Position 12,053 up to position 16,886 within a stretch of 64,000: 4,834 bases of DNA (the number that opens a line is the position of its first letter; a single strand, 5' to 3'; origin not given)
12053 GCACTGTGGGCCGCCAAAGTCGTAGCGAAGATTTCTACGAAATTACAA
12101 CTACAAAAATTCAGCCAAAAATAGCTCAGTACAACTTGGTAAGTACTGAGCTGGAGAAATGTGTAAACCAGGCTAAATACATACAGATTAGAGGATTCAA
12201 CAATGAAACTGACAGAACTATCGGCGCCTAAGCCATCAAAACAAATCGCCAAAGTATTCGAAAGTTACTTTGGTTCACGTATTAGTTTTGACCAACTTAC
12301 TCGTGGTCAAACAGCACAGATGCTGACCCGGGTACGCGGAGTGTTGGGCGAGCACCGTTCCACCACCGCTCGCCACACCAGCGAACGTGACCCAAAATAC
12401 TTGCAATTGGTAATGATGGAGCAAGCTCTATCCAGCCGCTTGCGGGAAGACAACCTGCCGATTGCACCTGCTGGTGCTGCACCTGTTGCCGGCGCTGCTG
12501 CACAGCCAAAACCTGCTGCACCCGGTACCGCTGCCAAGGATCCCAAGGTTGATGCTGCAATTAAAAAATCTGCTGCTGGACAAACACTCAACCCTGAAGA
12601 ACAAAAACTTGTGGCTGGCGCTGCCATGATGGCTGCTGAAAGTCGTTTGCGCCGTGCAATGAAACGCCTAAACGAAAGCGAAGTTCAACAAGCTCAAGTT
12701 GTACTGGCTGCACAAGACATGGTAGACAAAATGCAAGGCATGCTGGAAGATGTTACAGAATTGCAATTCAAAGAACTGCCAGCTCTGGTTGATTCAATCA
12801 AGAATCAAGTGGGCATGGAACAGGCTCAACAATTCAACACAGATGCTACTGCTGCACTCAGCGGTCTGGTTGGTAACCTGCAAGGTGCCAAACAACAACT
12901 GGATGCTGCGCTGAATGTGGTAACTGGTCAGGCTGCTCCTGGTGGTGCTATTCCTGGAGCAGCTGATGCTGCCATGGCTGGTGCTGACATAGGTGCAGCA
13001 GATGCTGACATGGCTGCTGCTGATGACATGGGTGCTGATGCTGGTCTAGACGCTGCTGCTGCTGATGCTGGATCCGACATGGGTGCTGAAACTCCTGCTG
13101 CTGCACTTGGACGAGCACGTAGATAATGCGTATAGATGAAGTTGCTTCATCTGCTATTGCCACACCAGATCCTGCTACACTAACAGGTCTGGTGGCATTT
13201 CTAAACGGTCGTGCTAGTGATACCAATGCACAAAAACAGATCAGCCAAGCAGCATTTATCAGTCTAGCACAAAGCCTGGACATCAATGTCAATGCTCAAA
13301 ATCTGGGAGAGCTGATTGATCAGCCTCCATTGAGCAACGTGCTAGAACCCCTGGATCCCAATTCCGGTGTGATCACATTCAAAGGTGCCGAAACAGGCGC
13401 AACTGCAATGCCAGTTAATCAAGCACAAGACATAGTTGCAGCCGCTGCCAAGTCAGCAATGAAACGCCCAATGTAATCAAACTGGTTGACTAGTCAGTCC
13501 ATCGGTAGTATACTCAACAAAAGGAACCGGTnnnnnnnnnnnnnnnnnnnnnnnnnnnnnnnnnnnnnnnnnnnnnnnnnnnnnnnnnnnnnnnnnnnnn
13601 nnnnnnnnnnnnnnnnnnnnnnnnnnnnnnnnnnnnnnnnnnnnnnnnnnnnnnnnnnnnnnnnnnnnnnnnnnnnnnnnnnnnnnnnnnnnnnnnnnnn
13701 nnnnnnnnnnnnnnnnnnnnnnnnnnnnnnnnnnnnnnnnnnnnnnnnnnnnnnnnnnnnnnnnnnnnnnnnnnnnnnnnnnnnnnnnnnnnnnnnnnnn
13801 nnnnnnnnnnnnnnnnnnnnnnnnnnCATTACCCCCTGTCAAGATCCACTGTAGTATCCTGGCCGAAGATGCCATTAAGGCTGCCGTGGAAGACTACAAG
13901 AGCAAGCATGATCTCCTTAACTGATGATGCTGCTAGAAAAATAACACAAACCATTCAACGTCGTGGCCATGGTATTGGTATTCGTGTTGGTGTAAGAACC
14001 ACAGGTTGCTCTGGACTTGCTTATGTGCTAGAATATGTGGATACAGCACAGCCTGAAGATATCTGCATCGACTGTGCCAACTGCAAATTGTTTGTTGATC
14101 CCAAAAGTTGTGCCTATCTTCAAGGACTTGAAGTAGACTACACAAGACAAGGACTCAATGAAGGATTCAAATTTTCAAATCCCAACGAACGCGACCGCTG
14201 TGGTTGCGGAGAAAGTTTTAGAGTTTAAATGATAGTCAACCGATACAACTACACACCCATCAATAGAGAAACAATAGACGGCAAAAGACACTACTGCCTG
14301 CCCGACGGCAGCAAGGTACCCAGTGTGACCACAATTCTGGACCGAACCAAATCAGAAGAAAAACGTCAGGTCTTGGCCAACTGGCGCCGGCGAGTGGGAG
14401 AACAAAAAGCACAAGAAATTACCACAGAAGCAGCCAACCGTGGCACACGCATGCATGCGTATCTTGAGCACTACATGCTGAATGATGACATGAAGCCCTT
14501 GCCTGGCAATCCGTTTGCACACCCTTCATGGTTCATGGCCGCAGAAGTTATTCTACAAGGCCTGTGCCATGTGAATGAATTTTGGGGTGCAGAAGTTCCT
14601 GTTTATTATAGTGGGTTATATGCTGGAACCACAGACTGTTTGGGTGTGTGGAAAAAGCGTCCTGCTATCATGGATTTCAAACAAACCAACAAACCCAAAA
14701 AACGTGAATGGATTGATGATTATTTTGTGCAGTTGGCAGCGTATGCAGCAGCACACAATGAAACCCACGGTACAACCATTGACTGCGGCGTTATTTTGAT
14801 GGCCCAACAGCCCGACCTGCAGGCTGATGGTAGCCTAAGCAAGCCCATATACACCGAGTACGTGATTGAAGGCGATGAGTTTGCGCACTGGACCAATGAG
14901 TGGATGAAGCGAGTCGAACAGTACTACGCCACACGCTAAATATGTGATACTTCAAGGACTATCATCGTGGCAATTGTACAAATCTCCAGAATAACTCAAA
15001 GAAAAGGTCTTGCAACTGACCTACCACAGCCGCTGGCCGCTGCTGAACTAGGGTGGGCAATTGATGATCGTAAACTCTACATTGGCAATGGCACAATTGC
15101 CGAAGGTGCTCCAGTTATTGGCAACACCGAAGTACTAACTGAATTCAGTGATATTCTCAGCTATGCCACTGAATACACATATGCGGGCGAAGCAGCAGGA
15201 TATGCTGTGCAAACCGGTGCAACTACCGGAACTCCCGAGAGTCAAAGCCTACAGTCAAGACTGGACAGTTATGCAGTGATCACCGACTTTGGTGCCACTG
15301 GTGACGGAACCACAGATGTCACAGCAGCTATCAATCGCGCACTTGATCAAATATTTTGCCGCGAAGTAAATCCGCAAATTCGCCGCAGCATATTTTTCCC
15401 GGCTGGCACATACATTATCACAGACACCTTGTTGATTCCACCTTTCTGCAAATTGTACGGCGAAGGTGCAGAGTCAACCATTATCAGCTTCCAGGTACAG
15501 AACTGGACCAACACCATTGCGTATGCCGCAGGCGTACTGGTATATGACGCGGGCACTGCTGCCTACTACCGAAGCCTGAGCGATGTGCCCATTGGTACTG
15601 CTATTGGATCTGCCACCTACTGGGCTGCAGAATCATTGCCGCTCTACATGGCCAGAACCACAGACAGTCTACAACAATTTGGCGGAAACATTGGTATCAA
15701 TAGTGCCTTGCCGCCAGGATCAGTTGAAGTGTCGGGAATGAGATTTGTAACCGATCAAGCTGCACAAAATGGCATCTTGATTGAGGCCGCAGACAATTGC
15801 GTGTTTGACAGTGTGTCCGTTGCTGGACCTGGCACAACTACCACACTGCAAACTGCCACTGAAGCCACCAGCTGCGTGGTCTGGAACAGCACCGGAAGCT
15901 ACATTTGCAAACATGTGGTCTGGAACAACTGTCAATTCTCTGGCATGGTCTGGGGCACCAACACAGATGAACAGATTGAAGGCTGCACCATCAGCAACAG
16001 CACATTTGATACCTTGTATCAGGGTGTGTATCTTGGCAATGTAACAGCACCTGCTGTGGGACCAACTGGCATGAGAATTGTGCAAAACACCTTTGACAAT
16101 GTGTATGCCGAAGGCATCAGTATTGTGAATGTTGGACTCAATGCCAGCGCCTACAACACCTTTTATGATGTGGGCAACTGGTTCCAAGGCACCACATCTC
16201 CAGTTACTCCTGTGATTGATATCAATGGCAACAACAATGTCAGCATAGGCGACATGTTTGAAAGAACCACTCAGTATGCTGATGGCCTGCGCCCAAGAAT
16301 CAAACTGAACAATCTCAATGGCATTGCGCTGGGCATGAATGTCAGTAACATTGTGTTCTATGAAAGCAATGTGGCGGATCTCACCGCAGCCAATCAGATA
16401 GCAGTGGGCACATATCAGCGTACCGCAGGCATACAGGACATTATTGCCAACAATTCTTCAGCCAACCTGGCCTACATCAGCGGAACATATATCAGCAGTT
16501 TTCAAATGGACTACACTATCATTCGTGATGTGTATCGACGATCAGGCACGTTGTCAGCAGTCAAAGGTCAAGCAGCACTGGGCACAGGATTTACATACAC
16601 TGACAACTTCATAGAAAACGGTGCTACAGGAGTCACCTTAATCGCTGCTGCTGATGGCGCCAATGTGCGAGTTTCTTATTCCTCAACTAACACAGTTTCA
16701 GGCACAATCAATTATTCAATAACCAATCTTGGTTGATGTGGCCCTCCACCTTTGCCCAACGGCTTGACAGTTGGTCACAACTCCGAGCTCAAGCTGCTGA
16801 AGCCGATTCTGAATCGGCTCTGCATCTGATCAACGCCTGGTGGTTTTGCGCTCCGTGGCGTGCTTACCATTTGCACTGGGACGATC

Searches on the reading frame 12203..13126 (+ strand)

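Call 62: search_protein_families(library=phrogs, proteins=[window:12203-13126:+], max_evalue=0.00001)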
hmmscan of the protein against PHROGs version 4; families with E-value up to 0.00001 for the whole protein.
window:12203-13126:+ (307 aa): 1 family
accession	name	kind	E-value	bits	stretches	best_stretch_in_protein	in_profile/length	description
phrog_14154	-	head and packaging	8.4e-13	48.6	1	152-298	33-179/771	virion structural protein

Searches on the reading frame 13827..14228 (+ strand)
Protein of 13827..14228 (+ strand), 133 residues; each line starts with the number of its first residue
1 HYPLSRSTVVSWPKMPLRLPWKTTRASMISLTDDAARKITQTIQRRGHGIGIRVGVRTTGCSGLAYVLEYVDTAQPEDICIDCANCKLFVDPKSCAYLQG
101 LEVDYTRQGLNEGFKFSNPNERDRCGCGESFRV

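Call 63: search_protein_families(library=pfam, proteins=[window:13827-14228:+], max_evalue=0.001)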
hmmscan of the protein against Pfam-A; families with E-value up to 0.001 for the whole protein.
window:13827-14228:+ (133 aa): 1 family
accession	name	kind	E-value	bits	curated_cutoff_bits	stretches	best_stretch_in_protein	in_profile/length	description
PF01521.26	Fe-S_biosyn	-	3.4e-18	66.3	26.3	1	29-128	3-109/110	Iron-sulphur cluster biosynthesis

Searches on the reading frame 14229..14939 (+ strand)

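Call 62: search_protein_families(library=phrogs, proteins=[window:14229-14939:+], max_evalue=0.00001)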
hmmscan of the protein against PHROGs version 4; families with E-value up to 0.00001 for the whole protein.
window:14229-14939:+ (236 aa): 3 families
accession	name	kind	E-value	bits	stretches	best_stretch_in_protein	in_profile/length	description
phrog_298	-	DNA, RNA and nucleotide metabolism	1.8e-57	196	1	7-233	42-258/293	exonuclease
phrog_69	-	DNA, RNA and nucleotide metabolism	3.3e-08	34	1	64-232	116-298/501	exonuclease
phrog_1706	-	DNA, RNA and nucleotide metabolism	8.4e-08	33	1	62-233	78-217/293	CRISPR/Cas system associated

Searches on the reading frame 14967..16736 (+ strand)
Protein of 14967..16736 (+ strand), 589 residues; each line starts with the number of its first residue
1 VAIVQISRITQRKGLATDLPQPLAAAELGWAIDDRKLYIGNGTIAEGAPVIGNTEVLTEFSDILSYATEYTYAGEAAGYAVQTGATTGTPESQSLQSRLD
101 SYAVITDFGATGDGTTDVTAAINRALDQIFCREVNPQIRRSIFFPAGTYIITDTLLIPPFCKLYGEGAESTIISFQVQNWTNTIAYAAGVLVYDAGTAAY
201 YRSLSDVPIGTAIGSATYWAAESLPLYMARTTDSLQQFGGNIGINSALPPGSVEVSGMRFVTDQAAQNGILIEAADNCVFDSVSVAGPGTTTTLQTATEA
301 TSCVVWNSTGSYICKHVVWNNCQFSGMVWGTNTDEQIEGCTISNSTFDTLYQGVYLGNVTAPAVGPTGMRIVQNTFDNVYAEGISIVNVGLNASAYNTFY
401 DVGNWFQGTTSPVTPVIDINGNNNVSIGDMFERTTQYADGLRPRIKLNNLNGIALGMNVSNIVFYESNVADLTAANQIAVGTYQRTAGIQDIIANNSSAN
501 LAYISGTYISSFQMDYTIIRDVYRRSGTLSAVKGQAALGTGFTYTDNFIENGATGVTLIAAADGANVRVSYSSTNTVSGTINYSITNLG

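Call 62: search_protein_families(library=phrogs, proteins=[window:14967-16736:+], max_evalue=0.00001)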
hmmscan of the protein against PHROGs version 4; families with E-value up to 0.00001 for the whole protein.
window:14967-16736:+ (589 aa): 1 family
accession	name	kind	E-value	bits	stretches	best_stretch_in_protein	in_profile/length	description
phrog_2234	-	tail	1e-06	28.7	1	98-158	181-236/757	tail spike protein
